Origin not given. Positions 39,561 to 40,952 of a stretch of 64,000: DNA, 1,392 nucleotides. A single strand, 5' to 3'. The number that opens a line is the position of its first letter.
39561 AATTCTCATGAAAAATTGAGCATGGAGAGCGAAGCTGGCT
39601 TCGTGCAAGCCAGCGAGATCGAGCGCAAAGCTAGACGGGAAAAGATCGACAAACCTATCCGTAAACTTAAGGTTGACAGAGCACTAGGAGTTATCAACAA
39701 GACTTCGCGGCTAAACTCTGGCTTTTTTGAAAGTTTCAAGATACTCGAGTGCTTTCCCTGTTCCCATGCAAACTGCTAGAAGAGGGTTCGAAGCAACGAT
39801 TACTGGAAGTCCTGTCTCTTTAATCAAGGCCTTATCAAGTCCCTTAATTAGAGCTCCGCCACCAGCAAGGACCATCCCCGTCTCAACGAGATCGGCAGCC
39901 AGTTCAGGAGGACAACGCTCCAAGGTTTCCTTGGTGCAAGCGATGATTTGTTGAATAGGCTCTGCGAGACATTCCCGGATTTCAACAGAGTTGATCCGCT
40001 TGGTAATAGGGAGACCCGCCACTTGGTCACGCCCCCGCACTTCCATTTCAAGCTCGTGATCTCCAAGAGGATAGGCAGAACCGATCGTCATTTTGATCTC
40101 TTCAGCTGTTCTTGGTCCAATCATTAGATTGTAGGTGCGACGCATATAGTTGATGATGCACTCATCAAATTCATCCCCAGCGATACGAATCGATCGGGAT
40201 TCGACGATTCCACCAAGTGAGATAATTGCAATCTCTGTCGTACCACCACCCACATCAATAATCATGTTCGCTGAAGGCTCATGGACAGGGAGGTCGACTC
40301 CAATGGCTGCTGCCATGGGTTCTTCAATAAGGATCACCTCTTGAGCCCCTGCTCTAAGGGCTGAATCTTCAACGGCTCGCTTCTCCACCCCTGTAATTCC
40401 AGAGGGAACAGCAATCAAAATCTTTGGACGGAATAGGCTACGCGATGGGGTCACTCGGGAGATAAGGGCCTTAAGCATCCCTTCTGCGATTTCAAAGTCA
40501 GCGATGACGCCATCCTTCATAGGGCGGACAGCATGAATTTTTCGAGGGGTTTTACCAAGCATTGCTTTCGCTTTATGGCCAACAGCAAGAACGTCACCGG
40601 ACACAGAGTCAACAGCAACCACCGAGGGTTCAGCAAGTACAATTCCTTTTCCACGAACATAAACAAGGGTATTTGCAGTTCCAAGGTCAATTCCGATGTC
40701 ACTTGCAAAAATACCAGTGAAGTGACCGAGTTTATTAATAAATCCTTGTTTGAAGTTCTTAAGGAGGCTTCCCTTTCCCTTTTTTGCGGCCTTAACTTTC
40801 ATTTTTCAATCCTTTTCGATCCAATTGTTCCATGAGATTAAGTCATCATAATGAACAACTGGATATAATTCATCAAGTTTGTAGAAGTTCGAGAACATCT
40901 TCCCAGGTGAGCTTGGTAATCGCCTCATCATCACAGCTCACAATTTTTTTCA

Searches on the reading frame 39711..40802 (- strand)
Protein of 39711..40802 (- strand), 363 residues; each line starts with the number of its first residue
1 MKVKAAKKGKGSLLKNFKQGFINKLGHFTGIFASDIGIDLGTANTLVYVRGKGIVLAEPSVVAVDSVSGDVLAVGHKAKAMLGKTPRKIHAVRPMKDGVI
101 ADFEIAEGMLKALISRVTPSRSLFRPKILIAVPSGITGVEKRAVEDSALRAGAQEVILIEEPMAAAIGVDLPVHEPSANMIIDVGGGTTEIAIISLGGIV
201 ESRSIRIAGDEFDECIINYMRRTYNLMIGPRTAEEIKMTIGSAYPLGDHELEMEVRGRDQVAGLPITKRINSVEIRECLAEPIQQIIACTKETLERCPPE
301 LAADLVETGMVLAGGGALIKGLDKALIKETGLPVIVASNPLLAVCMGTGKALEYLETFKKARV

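Call 8: search_protein_families(library=pfam, proteins=[window:39711-40802:-], max_evalue=0.001)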
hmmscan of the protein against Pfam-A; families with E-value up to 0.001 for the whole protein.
window:39711-40802:- (363 aa): 5 families
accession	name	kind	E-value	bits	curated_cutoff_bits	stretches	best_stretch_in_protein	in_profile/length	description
PF06723.19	MreB_Mbl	-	3.7e-144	480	27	1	34-359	2-326/327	MreB/Mbl protein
PF14450.12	FtsA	-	3.7e-11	43.9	31.8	1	181-344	2-124/127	Cell division protein FtsA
PF00012.26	HSP70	-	1.7e-10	40.2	20.6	1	127-225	135-239/599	Hsp70 protein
PF00022.25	Actin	-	9.1e-07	28.2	27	0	59-233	31-199/410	Actin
PF11104.14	PilM_2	-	0.00028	20.4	27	0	310-340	278-307/340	Type IV pilus assembly protein PilM;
